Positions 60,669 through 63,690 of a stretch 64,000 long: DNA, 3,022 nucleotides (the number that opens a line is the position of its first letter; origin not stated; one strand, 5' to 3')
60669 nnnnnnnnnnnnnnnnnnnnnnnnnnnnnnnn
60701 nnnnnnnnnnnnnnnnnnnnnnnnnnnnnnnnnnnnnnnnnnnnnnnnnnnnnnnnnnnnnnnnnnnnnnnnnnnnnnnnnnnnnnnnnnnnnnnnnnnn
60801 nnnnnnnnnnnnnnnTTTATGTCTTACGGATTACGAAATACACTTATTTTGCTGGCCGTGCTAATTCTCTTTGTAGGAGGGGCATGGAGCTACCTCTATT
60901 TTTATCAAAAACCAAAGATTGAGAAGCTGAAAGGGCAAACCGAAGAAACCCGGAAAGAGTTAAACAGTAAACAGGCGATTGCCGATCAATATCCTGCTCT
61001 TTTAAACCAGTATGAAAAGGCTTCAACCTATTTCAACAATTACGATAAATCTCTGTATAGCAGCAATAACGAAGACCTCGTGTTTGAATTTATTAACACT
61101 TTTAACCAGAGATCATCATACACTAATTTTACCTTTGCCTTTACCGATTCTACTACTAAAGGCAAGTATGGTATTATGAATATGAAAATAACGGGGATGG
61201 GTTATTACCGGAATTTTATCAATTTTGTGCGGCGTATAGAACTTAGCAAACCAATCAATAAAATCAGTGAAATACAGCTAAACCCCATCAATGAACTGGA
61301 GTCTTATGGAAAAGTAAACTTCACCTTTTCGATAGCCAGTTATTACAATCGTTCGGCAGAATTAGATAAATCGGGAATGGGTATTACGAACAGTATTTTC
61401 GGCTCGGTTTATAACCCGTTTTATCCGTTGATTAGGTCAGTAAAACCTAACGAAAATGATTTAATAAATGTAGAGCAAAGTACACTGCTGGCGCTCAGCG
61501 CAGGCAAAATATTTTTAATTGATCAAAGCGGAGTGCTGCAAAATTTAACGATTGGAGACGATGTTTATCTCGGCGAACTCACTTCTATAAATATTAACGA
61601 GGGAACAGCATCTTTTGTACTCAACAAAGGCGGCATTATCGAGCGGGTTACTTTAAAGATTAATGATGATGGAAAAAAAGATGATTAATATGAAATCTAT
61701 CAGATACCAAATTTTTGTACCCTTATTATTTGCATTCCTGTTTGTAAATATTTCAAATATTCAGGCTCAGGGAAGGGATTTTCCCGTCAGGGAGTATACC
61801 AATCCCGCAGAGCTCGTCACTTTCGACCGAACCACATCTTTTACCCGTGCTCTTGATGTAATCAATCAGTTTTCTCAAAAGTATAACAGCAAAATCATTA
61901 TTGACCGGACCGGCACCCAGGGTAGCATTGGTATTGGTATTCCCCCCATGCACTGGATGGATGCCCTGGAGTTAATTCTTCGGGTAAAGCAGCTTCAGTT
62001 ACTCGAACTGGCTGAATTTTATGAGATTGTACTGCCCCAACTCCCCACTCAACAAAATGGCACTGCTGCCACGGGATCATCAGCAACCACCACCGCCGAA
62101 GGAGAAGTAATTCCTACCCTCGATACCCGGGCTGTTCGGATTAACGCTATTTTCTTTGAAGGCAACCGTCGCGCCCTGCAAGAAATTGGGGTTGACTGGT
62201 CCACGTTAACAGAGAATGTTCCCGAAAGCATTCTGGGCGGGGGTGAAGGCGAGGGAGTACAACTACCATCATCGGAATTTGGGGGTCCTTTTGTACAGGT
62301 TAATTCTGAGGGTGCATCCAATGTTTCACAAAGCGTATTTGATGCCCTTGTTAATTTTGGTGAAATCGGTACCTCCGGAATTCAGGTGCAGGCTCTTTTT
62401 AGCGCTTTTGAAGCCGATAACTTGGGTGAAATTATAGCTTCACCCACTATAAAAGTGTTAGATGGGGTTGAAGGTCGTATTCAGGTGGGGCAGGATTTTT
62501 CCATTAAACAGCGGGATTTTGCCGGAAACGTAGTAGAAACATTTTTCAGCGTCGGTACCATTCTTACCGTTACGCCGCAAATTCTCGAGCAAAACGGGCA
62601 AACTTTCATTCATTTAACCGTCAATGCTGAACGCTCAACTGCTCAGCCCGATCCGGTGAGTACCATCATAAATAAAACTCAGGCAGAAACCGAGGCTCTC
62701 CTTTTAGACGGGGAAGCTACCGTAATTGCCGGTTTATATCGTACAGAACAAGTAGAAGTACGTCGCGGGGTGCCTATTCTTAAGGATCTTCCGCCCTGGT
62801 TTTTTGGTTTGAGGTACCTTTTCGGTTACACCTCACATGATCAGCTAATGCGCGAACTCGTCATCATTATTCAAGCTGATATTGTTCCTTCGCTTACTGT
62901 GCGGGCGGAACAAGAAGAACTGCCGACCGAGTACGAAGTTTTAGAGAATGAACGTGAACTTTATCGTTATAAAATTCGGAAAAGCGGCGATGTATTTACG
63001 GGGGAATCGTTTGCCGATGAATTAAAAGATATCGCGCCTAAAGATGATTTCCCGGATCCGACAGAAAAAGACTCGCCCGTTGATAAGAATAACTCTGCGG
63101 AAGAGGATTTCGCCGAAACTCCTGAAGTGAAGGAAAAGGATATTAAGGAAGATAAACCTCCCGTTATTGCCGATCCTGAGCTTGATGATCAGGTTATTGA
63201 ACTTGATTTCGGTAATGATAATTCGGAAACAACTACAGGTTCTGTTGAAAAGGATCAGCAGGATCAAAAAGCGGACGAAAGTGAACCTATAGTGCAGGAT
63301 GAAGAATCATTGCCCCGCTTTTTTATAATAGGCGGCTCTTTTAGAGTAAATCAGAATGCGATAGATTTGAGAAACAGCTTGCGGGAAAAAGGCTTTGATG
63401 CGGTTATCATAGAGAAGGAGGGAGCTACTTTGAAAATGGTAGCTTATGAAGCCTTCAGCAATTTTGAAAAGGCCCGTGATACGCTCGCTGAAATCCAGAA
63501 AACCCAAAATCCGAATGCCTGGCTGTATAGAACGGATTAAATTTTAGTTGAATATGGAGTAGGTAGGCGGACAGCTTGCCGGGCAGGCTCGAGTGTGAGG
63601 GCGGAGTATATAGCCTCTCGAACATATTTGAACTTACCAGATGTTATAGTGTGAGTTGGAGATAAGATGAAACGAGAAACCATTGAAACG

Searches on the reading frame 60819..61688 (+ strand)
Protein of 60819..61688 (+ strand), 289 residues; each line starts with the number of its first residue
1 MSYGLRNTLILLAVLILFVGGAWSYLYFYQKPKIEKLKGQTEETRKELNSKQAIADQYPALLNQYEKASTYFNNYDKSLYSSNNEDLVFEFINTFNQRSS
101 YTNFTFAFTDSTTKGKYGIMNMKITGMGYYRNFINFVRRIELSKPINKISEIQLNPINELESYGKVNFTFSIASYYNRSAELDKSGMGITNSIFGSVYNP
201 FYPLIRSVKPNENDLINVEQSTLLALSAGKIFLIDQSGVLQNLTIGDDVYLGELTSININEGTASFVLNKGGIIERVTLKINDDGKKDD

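Call 63: search_protein_families(library=pfam, proteins=[window:60819-61688:+], max_evalue=0.0001)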
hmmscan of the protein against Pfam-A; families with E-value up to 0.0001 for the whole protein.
window:60819-61688:+ (289 aa): 1 family
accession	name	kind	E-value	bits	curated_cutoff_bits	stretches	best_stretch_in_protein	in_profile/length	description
PF04350.18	PilO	-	1.2e-07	32.4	22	1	34-171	1-137/145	Pilus assembly protein, PilO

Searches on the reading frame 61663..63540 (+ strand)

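Call 63: search_protein_families(library=pfam, proteins=[window:61663-63540:+], max_evalue=0.0001)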
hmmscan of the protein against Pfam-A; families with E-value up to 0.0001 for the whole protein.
window:61663-63540:+ (625 aa): 2 families
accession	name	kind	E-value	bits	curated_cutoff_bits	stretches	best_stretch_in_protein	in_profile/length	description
PF00263.26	Secretin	-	3.3e-29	102.1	27.5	1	249-408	2-168/169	Bacterial type II and III secretion system protein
PF05036.18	SPOR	-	3.7e-05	24.4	21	1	553-622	5-75/76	SPOR domain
